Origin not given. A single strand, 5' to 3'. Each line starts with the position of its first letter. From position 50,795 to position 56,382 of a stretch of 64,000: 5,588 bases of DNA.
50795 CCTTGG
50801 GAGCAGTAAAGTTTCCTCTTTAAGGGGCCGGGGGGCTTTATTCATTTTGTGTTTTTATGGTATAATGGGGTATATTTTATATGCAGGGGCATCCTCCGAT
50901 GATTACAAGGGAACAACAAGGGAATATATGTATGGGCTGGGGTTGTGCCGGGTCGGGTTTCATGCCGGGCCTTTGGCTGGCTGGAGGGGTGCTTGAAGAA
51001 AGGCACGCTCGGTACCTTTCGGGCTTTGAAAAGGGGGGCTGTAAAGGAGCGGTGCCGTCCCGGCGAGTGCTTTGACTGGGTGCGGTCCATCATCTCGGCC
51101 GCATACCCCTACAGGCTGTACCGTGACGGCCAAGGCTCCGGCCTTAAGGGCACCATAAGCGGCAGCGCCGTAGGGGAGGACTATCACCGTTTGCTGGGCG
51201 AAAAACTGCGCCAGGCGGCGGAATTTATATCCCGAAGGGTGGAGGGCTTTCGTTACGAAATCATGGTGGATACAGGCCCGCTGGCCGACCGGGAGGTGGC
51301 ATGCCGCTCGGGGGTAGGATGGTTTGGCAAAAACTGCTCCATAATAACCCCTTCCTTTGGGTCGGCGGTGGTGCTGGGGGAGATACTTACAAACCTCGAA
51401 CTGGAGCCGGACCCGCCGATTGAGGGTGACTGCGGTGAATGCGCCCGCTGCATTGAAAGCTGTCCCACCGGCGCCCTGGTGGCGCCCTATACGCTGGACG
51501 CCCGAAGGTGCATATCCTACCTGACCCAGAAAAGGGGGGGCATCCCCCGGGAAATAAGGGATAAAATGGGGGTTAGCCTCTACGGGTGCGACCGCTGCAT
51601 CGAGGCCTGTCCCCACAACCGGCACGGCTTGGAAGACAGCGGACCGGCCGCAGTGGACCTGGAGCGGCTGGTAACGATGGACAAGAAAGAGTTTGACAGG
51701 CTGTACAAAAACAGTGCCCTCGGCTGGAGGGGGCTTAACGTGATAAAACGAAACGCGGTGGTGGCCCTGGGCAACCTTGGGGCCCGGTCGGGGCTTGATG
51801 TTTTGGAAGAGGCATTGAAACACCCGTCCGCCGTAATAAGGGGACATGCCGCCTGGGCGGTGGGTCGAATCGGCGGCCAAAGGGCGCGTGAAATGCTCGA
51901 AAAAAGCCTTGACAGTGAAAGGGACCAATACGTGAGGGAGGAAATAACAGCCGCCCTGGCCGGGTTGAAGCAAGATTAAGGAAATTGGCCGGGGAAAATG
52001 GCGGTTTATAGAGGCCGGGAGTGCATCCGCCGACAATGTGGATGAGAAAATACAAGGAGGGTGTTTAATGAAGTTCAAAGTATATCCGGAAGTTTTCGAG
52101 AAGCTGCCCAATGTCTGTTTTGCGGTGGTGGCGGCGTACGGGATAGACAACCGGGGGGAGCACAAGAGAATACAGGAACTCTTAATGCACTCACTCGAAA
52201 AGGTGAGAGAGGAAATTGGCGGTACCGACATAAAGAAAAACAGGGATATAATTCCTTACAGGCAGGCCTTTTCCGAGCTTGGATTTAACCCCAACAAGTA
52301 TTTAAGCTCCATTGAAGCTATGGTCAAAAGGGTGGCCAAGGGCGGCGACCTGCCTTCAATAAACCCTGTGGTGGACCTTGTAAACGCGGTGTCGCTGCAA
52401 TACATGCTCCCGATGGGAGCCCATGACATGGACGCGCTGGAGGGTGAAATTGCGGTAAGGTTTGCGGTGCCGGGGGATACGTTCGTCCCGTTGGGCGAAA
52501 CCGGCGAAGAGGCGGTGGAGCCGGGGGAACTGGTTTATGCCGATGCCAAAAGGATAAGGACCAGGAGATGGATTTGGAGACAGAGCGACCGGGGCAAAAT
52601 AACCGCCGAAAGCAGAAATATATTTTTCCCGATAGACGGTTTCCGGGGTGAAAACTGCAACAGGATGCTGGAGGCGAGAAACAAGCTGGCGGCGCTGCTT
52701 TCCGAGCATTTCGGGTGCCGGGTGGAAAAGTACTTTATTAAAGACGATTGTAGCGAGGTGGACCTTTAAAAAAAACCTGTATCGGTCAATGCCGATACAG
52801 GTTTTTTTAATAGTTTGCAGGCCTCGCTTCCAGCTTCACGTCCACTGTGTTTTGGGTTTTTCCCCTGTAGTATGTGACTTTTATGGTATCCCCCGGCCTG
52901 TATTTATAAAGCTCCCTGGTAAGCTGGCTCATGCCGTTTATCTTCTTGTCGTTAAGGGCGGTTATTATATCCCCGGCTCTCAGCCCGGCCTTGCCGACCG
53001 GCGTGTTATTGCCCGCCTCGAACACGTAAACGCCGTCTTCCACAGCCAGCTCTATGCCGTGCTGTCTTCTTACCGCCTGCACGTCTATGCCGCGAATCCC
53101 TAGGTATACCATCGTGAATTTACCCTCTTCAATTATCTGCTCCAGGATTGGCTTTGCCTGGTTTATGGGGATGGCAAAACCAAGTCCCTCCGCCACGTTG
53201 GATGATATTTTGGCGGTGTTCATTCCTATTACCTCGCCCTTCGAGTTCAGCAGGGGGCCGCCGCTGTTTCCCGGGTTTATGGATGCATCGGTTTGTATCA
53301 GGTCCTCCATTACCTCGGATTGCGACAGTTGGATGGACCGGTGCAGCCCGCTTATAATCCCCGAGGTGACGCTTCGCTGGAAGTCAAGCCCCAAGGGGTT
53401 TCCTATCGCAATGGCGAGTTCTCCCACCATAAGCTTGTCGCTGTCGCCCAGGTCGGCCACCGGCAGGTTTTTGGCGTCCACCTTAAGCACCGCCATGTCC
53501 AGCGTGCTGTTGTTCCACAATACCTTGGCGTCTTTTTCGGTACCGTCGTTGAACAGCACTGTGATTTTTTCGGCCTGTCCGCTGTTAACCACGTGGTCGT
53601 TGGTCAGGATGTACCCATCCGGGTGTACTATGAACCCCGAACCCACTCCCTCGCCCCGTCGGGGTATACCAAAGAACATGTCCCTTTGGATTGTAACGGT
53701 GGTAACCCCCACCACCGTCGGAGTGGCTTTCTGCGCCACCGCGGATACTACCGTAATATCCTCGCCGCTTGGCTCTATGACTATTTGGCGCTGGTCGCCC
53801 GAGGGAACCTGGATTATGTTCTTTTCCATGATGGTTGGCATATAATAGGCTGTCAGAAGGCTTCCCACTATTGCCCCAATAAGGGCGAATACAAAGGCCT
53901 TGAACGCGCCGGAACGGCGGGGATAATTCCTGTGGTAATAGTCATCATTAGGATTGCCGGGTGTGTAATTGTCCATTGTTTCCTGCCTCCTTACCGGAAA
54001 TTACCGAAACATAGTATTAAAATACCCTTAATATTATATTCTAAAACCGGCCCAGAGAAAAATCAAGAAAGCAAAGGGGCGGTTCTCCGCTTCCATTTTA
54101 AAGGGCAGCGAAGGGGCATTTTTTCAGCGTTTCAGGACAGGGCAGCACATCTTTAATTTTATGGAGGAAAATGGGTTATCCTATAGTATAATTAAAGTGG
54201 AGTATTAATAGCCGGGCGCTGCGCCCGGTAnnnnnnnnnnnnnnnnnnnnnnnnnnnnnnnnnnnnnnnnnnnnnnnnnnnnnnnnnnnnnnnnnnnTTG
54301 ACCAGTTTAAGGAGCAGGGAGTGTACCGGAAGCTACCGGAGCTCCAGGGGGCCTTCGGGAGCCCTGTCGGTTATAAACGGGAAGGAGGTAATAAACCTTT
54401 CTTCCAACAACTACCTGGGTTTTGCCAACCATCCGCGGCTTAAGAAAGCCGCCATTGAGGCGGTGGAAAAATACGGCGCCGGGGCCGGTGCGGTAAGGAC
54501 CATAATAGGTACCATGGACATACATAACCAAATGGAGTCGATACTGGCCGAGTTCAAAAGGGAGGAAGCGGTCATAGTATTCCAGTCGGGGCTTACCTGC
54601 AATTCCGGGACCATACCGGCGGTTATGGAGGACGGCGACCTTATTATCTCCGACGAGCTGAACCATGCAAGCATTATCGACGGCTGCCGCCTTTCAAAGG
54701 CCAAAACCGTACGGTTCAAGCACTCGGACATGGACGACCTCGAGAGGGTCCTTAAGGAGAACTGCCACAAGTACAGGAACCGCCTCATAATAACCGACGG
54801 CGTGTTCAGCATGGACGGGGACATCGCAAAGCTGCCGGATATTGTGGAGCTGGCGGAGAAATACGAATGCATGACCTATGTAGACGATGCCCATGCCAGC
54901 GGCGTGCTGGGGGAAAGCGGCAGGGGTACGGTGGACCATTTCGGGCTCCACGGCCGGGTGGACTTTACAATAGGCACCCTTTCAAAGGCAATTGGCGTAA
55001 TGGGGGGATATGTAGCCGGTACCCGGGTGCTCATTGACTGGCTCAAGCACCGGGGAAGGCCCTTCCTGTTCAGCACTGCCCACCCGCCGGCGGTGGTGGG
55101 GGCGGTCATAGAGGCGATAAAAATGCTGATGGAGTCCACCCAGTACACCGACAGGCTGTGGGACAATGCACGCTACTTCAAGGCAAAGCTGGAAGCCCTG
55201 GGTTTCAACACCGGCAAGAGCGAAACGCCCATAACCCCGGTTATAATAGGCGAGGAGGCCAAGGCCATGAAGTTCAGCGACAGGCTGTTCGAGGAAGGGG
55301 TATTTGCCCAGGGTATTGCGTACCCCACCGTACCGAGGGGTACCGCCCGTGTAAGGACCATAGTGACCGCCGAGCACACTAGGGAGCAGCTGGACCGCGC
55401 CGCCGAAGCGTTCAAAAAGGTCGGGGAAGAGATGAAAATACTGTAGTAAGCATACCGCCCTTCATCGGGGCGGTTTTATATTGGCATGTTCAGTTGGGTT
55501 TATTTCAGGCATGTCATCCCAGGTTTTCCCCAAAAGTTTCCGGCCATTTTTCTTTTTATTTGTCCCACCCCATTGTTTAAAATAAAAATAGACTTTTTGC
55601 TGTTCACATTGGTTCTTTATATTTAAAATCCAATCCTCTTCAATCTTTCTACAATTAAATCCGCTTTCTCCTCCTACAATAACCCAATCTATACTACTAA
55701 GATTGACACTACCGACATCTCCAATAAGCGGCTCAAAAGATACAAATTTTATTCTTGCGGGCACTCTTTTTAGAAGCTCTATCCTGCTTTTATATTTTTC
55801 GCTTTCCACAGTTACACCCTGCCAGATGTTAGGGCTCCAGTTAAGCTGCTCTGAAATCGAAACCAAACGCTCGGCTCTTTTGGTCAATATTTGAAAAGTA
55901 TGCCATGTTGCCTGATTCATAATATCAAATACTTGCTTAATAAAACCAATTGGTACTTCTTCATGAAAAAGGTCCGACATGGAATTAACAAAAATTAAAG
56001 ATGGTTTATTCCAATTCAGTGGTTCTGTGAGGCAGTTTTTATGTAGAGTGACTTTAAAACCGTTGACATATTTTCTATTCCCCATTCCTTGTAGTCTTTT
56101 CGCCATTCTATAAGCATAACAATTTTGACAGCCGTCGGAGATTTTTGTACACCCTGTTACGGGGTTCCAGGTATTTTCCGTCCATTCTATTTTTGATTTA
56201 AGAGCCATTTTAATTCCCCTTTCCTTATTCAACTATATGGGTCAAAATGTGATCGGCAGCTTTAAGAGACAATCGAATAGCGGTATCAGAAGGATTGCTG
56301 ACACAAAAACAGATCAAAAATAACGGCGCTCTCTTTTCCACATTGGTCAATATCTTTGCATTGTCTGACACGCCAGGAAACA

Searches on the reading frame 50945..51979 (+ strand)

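Call 69: search_protein_families(library=pfam, max_evalue=0.00001, proteins=[window:50945-51979:+])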
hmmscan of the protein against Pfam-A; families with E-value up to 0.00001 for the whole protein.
window:50945-51979:+ (344 aa): 5 families
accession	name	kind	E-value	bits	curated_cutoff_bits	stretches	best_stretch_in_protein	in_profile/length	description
PF13484.11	Fer4_16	-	8.3e-19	68.6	30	1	163-225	2-66/66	4Fe-4S double cluster binding domain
PF08331.15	QueG_DUF1730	-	1.6e-15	57.2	25.1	1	36-110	1-77/77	Epoxyqueuosine reductase QueG, DUF1730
PF13646.12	HEAT_2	-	1.2e-14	54.8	27.7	1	267-339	16-88/88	HEAT repeats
PF03130.22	HEAT_PBS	-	1.1e-08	35.1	20.9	0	268-293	2-27/27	PBS lyase HEAT-like repeat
PF13187.11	Fer4_9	-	5.4e-06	26.8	27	0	162-177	36-51/52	4Fe-4S dicluster domain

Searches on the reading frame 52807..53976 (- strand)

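Call 69: search_protein_families(library=pfam, max_evalue=0.00001, proteins=[window:52807-53976:-])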
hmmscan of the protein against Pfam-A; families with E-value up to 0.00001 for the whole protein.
window:52807-53976:- (389 aa): 3 families
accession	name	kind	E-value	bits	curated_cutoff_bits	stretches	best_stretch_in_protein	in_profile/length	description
PF13365.12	Trypsin_2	-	4.3e-37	128.5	27.6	1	112-252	1-144/144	Trypsin-like peptidase domain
PF00089.32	Trypsin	-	2.9e-20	73.5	20.6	1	111-276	26-218/220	Trypsin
PF13180.12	PDZ_2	-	1.3e-17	64.3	27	1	304-382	12-80/80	PDZ domain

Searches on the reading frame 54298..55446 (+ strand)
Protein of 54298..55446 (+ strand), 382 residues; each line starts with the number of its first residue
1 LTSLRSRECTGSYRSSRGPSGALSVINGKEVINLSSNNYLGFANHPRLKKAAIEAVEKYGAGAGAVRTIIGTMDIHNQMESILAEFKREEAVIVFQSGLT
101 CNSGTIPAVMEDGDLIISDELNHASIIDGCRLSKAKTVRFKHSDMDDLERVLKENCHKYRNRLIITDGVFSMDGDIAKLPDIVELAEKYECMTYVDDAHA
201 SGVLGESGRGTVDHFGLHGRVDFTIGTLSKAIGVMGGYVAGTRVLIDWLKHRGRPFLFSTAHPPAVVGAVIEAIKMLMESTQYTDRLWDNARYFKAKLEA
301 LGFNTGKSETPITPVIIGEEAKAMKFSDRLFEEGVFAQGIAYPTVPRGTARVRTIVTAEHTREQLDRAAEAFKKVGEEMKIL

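Call 69: search_protein_families(library=pfam, max_evalue=0.00001, proteins=[window:54298-55446:+])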
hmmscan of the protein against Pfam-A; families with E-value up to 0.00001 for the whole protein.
window:54298-55446:+ (382 aa): 2 families
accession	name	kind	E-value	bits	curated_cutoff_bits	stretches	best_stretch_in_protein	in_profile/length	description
PF00155.27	Aminotran_1_2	-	1.5e-68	232.1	19.7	1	30-372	2-361/361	Aminotransferase class I and II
PF01053.26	Cys_Met_Meta_PP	-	3e-06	26.5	27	1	76-204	54-181/381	Cys/Met metabolism PLP-dependent enzyme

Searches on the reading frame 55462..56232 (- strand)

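Call 69: search_protein_families(library=pfam, max_evalue=0.00001, proteins=[window:55462-56232:-])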
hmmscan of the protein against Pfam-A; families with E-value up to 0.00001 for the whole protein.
window:55462-56232:- (256 aa): 1 family
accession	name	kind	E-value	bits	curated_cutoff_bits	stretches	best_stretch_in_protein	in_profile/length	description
PF07505.17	DUF5131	-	6e-98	327.6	28.9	1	12-242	1-243/243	Protein of unknown function (DUF5131)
